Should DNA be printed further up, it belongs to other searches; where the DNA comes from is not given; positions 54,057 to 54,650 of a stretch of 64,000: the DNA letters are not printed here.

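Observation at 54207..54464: Phage-encoded ribosomal protein bS21 homologue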

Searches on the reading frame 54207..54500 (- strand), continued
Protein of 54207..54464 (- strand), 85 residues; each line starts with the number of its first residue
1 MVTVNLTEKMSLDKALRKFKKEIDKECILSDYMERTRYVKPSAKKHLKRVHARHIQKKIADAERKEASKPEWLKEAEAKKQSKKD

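Call 39: find_related_loci(query=A2, collection=genome_contigs, flank=3000)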
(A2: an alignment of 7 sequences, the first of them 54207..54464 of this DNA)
Query A2 (85 aa) in genome_contigs; peptide patterns used: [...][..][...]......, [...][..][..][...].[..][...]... (x = any residue, [..] = any of these).
600 stretches matched a pattern (row limit reached: there are more); 448 encode a relative of the query (tblastn E <= 1e-3); the best 80 are kept; 80 distinct loci.
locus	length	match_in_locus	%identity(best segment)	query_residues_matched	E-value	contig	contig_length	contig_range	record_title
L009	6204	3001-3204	35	1-69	3e-9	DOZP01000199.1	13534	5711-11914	MAG TPA_asm: Porphyromonadaceae bacterium isolate UBA8128 contig_145843, whole genome shotgun sequence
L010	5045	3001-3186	35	1-63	5e-9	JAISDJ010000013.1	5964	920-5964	MAG: Tannerellaceae bacterium isolate Gx485_bin124 k119_1742053, whole genome shotgun sequence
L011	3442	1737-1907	37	1-57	5e-9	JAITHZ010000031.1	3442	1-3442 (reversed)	MAG: Bacteroidales bacterium isolate Pc512_bin96 k119_2616946, whole genome shotgun sequence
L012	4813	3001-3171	35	1-57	7e-9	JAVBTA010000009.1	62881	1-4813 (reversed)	MAG: Bacteroidales bacterium isolate EPI_MAG_00238 c_000004069781, whole genome shotgun sequence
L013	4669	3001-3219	36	1-73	6e-9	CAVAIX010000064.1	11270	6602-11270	Bacteroidaceae bacterium isolate H07665-L1_cleanbin_000006 genome assembly, contig: Spades_H07665-L1_contig_1240, whole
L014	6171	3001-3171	37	1-57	1e-8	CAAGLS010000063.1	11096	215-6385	MAG TPA_asm: uncultured Prevotella sp., isolate HGM04825, WGS project CAAGLS010000000 data, contig: SRS476348_84_k119_80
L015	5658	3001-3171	37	1-57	8e-9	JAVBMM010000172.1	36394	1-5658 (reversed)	MAG: Bacteroidales bacterium isolate EPI_MAG_00052 c_000002179583, whole genome shotgun sequence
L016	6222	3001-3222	36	1-74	1e-8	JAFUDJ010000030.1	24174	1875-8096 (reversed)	MAG: Prevotella sp. isolate RGIG4392 Roe_deer_Omasum-1__c2091, whole genome shotgun sequence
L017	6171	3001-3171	39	1-57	1e-8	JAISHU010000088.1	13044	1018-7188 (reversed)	MAG: Mediterranea sp. isolate Hm464_bin24 k119_1835280, whole genome shotgun sequence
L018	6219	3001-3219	34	1-73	1e-8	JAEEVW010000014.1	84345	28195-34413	MAG: Prevotella sp. isolate Tb.RUG.463 NODE_769_length_84345_cov_5.890582, whole genome shotgun sequence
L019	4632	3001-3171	40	1-57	1e-8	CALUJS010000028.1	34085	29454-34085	MAG: uncultured Phocaeicola sp. isolate BRZ_LA__bin4 genome assembly, contig: BRZ_LA__NODE_796_length_34085_cov_8.044225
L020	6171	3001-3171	37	1-57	2e-8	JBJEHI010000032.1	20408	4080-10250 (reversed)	MAG: Bacteroides sp. isolate PUUB41_bin.047 NODE_1657_length_20408_cov_9.682455, whole genome shotgun sequence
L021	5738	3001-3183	30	1-61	2e-8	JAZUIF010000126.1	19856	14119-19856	MAG: Paludibacteraceae bacterium isolate T1900045267_TH20190037.MAGScoT_cleanbin_000001 SGB_5878_k141_1987733, whole gen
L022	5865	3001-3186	37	1-63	3e-8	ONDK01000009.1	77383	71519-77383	uncultured Prevotella sp. isolate RUG212 genome assembly, contig: scaffold_304, whole genome shotgun sequence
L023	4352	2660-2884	36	1-75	3e-8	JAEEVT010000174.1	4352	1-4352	MAG: Prevotella sp. isolate Tb.RUG.460 NODE_94888_length_4352_cov_1.212071, whole genome shotgun sequence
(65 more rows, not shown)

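Call 40: list_cluster_members(proteins=[P0015, P0016, P0017, P0019, P0020, P0021, P0022, P0024, P0025, P0028])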
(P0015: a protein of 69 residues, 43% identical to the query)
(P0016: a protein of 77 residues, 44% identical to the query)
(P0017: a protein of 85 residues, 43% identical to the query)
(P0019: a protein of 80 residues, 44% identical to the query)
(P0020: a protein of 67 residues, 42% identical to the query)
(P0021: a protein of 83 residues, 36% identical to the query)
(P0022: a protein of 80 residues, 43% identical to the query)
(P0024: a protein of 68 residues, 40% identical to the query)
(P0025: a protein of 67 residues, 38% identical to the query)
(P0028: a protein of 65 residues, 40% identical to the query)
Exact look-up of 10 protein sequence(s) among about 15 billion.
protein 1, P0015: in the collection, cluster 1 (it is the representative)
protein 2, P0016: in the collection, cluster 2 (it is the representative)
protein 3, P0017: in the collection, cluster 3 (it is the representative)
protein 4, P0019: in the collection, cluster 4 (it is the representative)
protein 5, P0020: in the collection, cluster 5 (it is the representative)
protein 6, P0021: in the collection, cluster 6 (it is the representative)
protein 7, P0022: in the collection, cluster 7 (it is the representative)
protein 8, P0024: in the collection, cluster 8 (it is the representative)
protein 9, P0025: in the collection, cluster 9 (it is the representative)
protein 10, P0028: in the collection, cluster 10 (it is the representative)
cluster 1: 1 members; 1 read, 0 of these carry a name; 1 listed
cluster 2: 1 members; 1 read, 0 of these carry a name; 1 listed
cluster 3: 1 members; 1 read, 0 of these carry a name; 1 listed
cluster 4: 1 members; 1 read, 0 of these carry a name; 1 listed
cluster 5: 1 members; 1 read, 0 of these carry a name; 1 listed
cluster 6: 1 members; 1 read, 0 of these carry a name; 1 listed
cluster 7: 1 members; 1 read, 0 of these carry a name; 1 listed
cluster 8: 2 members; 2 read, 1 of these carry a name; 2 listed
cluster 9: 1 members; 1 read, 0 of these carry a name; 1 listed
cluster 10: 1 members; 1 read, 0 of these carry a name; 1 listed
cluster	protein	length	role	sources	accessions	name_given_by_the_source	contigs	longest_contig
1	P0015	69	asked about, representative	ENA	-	-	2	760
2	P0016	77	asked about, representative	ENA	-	-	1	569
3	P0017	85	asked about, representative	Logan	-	-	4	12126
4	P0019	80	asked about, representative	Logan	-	-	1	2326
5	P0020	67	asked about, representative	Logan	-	-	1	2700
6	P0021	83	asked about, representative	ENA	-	-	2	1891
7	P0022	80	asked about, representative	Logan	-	-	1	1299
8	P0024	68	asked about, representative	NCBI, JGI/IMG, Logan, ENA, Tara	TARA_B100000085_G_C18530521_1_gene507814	small subunit ribosomal protein S21 | strand:- start:153 stop:359 length:207 start_codon:yes stop_codon:yes gene_type:complete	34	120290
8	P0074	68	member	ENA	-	-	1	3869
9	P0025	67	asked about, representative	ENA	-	-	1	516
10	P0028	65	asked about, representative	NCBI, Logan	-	-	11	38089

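Call 71: predict_structure(alignment_id=A1)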
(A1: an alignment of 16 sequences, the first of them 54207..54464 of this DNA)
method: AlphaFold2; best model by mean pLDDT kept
length: 85 residues; sequences in the alignment: 16
mean_pLDDT: 82.5   pTM: 0.37
mean pLDDT of the five models: 82.5, 80.9, 80.3, 80.1, 78.0
residues with pLDDT >= 90: 22; 70-90: 57; 50-70: 6; < 50: 0
segments of 3 or more residues with pLDDT < 50: none
pLDDT, mean of each block of 10 residues (from residue 1): 76 88 85 76 92 95 83 72 66
secondary structure, 60 per line:
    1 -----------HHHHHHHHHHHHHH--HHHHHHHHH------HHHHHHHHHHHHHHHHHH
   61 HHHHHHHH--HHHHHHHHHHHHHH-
elements in order: H12-25 H28-36 H43-68 H71-84

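Call 74: fold_search(model_id=the predicted structure, library=pdb)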
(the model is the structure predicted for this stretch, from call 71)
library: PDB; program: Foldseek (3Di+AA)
matches with E <= 10: 12; with E <= 0.001: 0
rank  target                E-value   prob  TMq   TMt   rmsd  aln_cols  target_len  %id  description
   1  8fmw_U                6.2e-02  0.95  0.44  0.54  10.3        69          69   32  The structure of a hibernating ribosome in the Lyme disease pathogen (released 2023-11-08)
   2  8rd8_NV               1.4e-01  0.92  0.44  0.63   7.3        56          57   32  Cryo-EM structure of P. urativorans 70S ribosome in complex with hibernation factors Balon and RaiA (structure 1). (released 2024-02-21)
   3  4ybb_AU               1.4e-01  0.87  0.39  0.56   7.3        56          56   25  High-resolution structure of the Escherichia coli ribosome (released 2015-03-18)
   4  9fco_U                1.9e-01  0.85  0.42  0.54   9.0        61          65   30  Structure of E. coli 30S-IF1-IF3-mRNA-Kasugamycin complex (released 2025-03-19)
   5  9tvu_u                2.1e-01  0.77  0.39  0.37  11.3        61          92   23  Structure of the Chlamydomonas reinhardtii chlororibosome (released 2026-02-18)
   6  8ekc_u                2.9e-01  0.75  0.39  0.58   7.0        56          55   25  Escherichia coli 70S ribosome bound to thermorubin, deacylated P-site tRNAfMet and aminoacylated A-site Phe-tRNA (released 2022-12-07)
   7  5mmj_u                5.5e-01  0.60  0.42  0.54  11.8        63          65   17  Structure of the small subunit of the chloroplast ribosome (released 2017-01-11)
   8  8a22_Bt               3.6e+00  0.13  0.41  0.46  11.2        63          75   21  Structure of the mitochondrial ribosome from Polytomella magna (released 2022-11-16)
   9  8t9d_W                3.9e+00  0.06  0.31  0.23  13.7        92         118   14  CryoEM structure of TR-TRAP (released 2024-07-03)
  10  9e5c_8M               4.5e+00  0.05  0.27  0.24  11.2        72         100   14  Cryo-EM structure of 96 nm repeat of microtubule doublet from T. brucei flagellum (released 2025-03-12)
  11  9e2g_4D               4.5e+00  0.05  0.27  0.23  11.2        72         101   14  Cryo-EM structure of 48 nm repeat of microtubule doublet from T. brucei flagellum (released 2025-03-12)
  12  6nu2_AQ               8.7e+00  0.06  0.36  0.35  11.9        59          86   14  Structural insights into unique features of the human mitochondrial ribosome recycling (released 2019-04-17)
